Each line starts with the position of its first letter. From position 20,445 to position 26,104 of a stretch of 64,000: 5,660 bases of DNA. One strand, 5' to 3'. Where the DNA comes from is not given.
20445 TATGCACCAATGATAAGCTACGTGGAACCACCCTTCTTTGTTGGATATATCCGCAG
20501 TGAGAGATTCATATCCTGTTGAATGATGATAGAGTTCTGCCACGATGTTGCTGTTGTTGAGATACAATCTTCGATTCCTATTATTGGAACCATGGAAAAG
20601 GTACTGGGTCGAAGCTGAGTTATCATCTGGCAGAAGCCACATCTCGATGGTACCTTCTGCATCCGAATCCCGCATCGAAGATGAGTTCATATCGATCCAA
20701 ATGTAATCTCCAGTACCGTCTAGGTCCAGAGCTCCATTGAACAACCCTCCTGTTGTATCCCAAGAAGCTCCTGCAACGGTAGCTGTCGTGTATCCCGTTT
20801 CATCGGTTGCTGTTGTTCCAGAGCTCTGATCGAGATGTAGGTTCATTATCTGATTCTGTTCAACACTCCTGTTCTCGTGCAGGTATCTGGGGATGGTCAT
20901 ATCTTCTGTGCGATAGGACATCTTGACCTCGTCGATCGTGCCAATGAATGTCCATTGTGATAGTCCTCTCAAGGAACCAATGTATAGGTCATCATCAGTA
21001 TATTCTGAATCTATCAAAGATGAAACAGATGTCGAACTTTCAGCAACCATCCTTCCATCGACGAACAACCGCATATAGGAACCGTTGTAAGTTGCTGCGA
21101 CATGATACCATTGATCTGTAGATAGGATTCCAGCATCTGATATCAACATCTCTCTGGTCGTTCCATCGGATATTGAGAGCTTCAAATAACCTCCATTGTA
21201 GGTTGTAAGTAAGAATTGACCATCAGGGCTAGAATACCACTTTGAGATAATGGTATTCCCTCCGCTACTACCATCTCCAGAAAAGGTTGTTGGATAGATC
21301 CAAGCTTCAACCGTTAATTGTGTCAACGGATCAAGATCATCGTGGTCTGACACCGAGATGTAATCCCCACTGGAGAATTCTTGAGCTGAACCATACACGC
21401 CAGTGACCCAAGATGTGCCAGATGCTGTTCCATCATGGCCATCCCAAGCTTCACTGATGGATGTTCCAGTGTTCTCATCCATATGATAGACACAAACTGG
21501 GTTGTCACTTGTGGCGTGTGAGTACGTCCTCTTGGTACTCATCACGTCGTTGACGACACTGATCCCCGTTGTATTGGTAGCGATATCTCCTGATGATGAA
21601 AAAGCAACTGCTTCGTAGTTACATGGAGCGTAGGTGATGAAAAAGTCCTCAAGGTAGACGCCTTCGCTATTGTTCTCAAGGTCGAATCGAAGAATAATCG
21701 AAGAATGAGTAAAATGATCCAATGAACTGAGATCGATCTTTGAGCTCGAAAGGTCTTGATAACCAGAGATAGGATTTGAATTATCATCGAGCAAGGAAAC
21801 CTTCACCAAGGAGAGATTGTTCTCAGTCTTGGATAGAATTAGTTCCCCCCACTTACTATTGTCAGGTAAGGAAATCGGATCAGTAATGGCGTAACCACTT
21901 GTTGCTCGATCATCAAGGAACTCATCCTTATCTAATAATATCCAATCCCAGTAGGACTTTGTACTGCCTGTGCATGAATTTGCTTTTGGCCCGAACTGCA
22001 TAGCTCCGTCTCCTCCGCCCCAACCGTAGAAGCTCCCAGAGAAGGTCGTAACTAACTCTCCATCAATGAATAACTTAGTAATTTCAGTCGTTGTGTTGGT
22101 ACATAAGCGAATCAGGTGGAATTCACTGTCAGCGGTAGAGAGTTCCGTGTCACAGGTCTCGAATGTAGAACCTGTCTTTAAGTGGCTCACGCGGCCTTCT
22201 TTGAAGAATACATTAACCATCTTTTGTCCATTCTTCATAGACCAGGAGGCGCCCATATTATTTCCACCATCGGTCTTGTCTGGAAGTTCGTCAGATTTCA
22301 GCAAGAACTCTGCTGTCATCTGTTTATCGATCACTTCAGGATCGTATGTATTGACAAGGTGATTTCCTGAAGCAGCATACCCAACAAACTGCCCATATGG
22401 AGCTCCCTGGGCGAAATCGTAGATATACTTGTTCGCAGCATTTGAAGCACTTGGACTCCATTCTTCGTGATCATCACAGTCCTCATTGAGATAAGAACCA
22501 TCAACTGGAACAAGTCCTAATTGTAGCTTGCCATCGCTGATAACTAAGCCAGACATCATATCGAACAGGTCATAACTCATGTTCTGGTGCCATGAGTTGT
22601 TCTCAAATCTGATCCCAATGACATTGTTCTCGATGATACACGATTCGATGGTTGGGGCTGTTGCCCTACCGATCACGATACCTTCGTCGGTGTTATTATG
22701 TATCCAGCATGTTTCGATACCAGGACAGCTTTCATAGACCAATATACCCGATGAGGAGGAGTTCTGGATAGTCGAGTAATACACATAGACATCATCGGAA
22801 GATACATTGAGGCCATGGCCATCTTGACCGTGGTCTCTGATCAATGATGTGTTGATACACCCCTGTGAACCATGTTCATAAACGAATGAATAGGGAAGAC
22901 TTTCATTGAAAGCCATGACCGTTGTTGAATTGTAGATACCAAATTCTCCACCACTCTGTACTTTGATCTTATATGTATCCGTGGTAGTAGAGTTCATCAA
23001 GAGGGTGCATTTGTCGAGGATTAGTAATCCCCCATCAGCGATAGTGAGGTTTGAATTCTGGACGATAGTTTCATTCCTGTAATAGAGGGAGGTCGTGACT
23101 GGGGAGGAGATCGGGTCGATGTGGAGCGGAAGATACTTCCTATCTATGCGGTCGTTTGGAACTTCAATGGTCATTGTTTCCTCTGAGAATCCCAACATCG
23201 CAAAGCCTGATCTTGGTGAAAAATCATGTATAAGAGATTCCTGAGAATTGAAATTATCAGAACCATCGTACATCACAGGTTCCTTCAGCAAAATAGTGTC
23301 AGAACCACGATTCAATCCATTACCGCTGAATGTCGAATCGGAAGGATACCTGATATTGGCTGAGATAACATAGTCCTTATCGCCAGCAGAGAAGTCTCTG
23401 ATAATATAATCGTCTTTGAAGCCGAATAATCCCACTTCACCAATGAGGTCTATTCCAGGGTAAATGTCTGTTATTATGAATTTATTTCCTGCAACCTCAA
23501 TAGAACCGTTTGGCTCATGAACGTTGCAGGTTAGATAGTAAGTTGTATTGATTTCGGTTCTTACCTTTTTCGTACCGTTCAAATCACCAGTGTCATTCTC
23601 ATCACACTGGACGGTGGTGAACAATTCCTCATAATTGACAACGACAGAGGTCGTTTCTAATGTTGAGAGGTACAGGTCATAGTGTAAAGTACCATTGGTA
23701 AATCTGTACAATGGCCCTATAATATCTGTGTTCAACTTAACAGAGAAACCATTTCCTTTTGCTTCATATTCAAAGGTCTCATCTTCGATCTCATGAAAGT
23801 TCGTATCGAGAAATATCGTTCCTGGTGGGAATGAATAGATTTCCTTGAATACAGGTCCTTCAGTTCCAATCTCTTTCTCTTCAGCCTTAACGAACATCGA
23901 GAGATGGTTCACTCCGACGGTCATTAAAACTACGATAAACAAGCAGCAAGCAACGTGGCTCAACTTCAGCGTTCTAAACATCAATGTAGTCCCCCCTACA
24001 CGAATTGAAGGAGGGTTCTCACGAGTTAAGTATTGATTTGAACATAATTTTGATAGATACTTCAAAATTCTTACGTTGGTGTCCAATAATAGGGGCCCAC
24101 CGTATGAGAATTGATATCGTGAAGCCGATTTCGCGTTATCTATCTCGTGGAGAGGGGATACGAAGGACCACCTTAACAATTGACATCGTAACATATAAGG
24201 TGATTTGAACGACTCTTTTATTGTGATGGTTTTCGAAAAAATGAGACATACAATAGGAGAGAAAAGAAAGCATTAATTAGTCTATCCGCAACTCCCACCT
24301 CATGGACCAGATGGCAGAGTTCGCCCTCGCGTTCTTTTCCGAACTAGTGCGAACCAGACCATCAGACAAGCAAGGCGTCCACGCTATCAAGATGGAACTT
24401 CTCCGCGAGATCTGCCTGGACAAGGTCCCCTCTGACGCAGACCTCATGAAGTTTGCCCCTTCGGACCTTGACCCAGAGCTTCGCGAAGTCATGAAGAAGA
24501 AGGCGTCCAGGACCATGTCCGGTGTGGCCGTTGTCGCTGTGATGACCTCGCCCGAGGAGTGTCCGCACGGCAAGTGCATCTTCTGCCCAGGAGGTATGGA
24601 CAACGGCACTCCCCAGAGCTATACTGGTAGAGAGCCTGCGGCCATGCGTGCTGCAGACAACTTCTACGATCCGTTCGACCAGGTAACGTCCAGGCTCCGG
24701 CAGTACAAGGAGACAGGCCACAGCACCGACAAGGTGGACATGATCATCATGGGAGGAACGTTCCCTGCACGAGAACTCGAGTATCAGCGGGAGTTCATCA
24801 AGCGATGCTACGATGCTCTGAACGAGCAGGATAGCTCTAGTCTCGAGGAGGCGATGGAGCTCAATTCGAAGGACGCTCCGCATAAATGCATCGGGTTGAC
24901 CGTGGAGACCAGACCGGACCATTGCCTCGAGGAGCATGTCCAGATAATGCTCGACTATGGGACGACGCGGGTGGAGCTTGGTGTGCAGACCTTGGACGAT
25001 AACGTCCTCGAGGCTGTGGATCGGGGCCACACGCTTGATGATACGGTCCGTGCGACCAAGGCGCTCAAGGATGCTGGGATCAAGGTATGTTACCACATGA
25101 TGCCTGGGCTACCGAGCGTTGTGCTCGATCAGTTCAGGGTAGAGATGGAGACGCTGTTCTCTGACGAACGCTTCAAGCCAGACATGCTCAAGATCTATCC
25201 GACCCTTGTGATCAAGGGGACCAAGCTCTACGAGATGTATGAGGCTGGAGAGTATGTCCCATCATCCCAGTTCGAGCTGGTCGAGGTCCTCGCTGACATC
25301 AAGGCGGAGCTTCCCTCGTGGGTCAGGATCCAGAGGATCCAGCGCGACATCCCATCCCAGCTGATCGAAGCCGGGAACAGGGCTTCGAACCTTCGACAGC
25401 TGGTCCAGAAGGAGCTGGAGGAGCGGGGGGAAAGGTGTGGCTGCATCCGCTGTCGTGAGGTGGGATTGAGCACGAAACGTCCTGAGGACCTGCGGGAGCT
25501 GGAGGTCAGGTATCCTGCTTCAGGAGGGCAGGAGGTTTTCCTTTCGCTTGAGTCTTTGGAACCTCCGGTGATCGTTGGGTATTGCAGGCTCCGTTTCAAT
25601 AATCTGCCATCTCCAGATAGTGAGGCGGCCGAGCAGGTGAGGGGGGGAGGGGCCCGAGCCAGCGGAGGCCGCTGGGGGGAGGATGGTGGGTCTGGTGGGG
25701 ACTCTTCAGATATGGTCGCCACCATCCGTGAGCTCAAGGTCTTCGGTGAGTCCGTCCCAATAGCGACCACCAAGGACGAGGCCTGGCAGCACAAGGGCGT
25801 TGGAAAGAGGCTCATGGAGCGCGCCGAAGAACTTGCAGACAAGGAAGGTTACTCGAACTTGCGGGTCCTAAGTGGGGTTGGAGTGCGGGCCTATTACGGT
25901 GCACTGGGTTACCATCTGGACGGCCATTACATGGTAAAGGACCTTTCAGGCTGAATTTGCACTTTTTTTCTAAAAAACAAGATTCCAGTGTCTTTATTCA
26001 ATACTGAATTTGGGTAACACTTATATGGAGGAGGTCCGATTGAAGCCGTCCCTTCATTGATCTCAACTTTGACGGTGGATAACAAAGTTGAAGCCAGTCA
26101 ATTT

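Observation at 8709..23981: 15.3-kb single gene encoding a secreted protein of about 5,090 aa that combines a lectin array, a calcium-repeat stalk and a terminal protease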

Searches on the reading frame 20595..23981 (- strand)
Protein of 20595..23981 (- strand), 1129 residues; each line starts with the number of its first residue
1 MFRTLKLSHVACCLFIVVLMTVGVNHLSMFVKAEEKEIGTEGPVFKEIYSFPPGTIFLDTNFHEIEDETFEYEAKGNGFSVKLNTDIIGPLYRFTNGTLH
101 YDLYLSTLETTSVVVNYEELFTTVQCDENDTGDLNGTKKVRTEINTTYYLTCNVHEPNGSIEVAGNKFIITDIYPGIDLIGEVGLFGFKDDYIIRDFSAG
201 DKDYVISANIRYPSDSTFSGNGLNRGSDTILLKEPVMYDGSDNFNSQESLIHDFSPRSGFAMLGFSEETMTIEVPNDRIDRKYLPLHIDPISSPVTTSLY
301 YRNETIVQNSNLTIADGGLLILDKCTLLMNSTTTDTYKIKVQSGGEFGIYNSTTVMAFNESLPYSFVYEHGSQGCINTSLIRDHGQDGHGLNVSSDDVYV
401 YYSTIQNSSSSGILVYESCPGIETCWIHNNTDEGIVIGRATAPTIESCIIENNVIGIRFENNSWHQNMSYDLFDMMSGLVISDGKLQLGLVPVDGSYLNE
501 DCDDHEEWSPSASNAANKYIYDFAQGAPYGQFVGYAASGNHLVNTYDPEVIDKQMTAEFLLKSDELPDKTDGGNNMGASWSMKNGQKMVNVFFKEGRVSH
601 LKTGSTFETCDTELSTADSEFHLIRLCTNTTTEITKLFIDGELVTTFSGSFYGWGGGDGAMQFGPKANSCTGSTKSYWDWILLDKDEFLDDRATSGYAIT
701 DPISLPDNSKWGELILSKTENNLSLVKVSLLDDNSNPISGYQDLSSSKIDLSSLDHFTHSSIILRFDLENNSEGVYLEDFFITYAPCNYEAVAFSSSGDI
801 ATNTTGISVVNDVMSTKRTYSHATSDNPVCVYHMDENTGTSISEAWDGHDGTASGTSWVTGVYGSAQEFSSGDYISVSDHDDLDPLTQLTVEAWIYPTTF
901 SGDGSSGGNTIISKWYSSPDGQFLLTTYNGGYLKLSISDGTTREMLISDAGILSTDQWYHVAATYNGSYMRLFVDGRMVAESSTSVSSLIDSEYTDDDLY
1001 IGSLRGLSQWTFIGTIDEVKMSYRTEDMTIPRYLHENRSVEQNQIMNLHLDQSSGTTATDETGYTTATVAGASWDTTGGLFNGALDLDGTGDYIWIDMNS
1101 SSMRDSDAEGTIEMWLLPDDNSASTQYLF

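Call 5: search_protein_families(library=pfam, proteins=[window:20595-23981:-], max_evalue=0.01)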
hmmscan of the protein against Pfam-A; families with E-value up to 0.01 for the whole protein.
window:20595-23981:- (1129 aa): 5 families
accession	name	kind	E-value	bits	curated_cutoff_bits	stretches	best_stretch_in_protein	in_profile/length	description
PF13385.13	Laminin_G_3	-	3.2e-23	83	27.6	1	870-1024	2-143/151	Concanavalin A-like lectin/glucanases superfamily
PF02210.31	Laminin_G_2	-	2.9e-08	34.7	22.9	1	920-1019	17-121/126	Laminin G domain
PF13229.12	Beta_helix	-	6.9e-08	32.7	25.9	1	365-469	25-130/158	Right handed beta helix region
PF05048.19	NosD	-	3.2e-05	23.9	23.6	1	325-467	18-163/212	Periplasmic copper-binding protein (NosD)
PF00054.30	Laminin_G_1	-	0.00026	21.6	24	1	921-1005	19-101/131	Laminin G domain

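Call 19: search_protein_families(library=ncbifam, proteins=[window:20595-23981:-], max_evalue=1)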
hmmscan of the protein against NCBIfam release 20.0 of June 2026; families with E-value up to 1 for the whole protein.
window:20595-23981:- (1129 aa): 3 families
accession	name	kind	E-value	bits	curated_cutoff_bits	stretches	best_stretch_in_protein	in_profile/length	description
NF052521.1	TafC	equivalog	3.7e-11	42.8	410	1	816-1021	136-346/373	TafC family fimbrial protein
TIGR03805.1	beta_helix_1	subfamily_domain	0.0096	15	141.5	1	422-463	120-161/314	parallel beta-helix domain-containing protein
TIGR03804.1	para_beta_helix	repeat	0.023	14.4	19.45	2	412-454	1-43/44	parallel beta-helix repeat protein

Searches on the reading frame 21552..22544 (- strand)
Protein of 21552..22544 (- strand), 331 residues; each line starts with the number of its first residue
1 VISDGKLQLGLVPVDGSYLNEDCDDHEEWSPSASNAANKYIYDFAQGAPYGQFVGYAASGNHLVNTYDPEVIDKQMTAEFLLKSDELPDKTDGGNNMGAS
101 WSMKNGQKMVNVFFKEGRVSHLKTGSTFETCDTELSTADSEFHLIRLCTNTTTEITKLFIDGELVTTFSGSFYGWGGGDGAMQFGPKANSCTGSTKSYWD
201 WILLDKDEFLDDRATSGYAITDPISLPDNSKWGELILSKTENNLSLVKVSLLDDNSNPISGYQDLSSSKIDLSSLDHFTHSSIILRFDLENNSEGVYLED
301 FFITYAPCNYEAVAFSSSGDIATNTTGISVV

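Call 58: search_protein_families(library=pfam, proteins=[window:21552-22544:-], max_evalue=5)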
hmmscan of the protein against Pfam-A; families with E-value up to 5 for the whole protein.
window:21552-22544:- (331 aa): 2 families
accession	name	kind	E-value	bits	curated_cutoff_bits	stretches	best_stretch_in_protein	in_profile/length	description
PF20350.3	DUF6645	-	0.097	13.2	27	1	91-168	41-113/119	Family of unknown function (DUF6645)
PF09264.17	Sial-lect-inser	-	0.098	12.8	25.8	1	139-171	92-124/198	Vibrio cholerae sialidase, lectin insertion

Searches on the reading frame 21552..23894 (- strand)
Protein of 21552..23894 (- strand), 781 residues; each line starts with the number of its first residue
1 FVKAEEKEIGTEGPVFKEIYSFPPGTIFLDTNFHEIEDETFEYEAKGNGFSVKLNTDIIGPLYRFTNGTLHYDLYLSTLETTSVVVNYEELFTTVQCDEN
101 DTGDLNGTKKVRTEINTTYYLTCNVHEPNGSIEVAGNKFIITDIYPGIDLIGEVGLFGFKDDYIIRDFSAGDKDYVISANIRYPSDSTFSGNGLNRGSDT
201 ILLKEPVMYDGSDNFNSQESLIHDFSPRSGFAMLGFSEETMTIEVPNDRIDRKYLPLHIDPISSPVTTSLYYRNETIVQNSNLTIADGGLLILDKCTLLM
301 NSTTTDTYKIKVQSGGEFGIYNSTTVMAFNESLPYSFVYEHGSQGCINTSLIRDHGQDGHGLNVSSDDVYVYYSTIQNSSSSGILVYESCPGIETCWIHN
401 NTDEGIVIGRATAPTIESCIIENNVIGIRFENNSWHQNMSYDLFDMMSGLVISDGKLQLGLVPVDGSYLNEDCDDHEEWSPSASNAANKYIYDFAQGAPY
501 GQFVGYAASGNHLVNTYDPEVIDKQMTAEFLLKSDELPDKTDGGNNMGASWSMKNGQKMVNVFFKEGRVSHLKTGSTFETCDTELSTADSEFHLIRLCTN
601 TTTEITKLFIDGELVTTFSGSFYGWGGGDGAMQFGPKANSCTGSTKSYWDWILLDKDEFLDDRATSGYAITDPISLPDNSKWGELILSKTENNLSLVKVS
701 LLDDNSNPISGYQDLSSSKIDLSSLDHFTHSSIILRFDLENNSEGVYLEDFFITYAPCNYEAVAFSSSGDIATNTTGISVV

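Call 62: search_solved_structures(query=window:21552-23894:-, max_evalue=10)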
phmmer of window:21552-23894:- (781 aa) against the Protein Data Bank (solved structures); distinct sequences matched with E-value up to 10: 0.

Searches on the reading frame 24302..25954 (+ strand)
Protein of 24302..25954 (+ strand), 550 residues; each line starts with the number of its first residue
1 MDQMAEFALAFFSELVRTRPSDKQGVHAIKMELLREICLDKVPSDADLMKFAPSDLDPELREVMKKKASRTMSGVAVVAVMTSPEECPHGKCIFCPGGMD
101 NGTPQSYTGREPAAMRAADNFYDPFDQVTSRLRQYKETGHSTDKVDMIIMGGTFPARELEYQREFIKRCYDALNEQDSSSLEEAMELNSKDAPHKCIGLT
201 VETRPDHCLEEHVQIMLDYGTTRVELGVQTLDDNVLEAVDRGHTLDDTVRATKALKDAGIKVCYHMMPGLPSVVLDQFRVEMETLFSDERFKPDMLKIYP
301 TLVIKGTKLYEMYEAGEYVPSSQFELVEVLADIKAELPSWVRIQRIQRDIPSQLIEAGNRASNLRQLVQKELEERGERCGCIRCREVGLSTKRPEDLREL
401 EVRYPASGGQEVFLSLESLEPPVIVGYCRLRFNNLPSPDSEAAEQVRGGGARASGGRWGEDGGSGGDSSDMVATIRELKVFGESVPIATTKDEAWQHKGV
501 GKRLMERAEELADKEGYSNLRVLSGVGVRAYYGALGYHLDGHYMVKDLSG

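Call 6: search_protein_families(library=pfam, proteins=[window:24302-25954:+], max_evalue=0.001)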
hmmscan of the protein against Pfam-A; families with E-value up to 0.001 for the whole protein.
window:24302-25954:+ (550 aa): 6 families
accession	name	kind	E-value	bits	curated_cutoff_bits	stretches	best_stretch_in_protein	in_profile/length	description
PF16199.10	Radical_SAM_C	-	3.4e-26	91.6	31.9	1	293-374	1-85/85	Radical_SAM C-terminal domain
PF04055.27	Radical_SAM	-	1.2e-18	68.3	29.5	1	87-279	7-160/166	Radical SAM superfamily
PF23613.1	ELP3_N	-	3.5e-05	24.1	27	1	14-72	11-70/70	ELP3 N-terminal domain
PF13508.13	Acetyltransf_7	-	0.00013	22.7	27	1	492-538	37-83/84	Acetyltransferase (GNAT) domain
PF00583.31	Acetyltransf_1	-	0.00014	22.5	20.7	1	492-537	68-116/116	Acetyltransferase (GNAT) family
PF13673.13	Acetyltransf_10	-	0.0002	21.7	23.6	1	492-541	60-111/128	Acetyltransferase (GNAT) domain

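Call 9: find_encoding_contigs(protein=window:24302-25954:+, flank=10000, max_places=6)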
Protein window:24302-25954:+ (550 aa): no gene with exactly this product is on record in the collection.

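Call 23: find_related_loci(query=window:24302-25954:+, collection=genome_contigs, flank=10000)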
Query window:24302-25954:+ (550 aa) in genome_contigs; peptide patterns used: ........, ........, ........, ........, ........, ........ (x = any residue, [..] = any of these).
136 stretches matched a pattern; 12 encode a relative of the query (tblastn E <= 1e-3); 12 distinct loci.
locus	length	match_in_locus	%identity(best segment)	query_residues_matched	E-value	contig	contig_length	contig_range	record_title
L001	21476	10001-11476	48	23-548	5e-156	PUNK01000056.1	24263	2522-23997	MAG: Thermoplasmata archaeon isolate B1Sed10_191R1 B1-Sed10-C1834, whole genome shotgun sequence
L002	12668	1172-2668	46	26-548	7e-145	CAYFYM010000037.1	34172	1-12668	MAG TPA_asm: uncultured Candidatus Bathyarchaeia archaeon isolate ERP108616_co1_60 genome assembly, contig: k119_2104068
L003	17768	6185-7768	43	2-548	1e-144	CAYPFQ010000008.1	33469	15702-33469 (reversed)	MAG TPA_asm: uncultured Candidatus Bathyarchaeia archaeon isolate binchicken_co124_364 genome assembly, contig: NODE_422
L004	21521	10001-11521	46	23-548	1e-140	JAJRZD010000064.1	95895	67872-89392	MAG: archaeon isolate Dive96_bin4.146 k141_2369132, whole genome shotgun sequence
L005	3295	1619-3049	46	42-550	6e-145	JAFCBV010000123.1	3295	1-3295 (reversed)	MAG: Candidatus Nanohalarchaeota archaeon isolate AB_03_Bin_104 AB_03_Bin_104_scaffold_76906, whole genome shotgun seque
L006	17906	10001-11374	46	62-548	1e-135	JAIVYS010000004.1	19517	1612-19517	MAG: Candidatus Bathyarchaeota archaeon isolate SFP3_RM_09_1 NODE_513_length_19517_cov_2.840124, whole genome shotgun se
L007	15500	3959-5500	48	6-548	3e-133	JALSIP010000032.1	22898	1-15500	MAG: archaeon isolate 354-166_metabat2_scaf2bin.037 354-166_scaffold_2136_c1, whole genome shotgun sequence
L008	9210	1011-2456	47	30-548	2e-147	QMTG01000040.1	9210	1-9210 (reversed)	MAG: Thermoplasmata archaeon isolate B31_G17 B31_Guay17_scaffold_02304, whole genome shotgun sequence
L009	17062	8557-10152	41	3-549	4e-135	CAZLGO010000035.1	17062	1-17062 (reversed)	MAG TPA_asm: uncultured Methanobacteriaceae archaeon isolate binchicken_co193_104 genome assembly, contig: NODE_1715_len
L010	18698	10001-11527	42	16-549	2e-128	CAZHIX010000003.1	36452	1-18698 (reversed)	MAG TPA_asm: Candidatus Micrarchaeota archaeon isolate SRP263991_co1_512 genome assembly, contig: NODE_1292_length_36452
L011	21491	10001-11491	52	23-544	5e-171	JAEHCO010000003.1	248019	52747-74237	MAG: Methanobacteriota archaeon isolate SF.bin51 NODE_3_length_248019_cov_11.093018, whole genome shotgun sequence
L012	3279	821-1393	30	197-384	1e-15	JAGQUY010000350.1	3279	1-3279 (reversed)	MAG: Bacteroidetes bacterium isolate HKST-UBA01 2012-05-30_1_(paired)_contig_621928, whole genome shotgun sequence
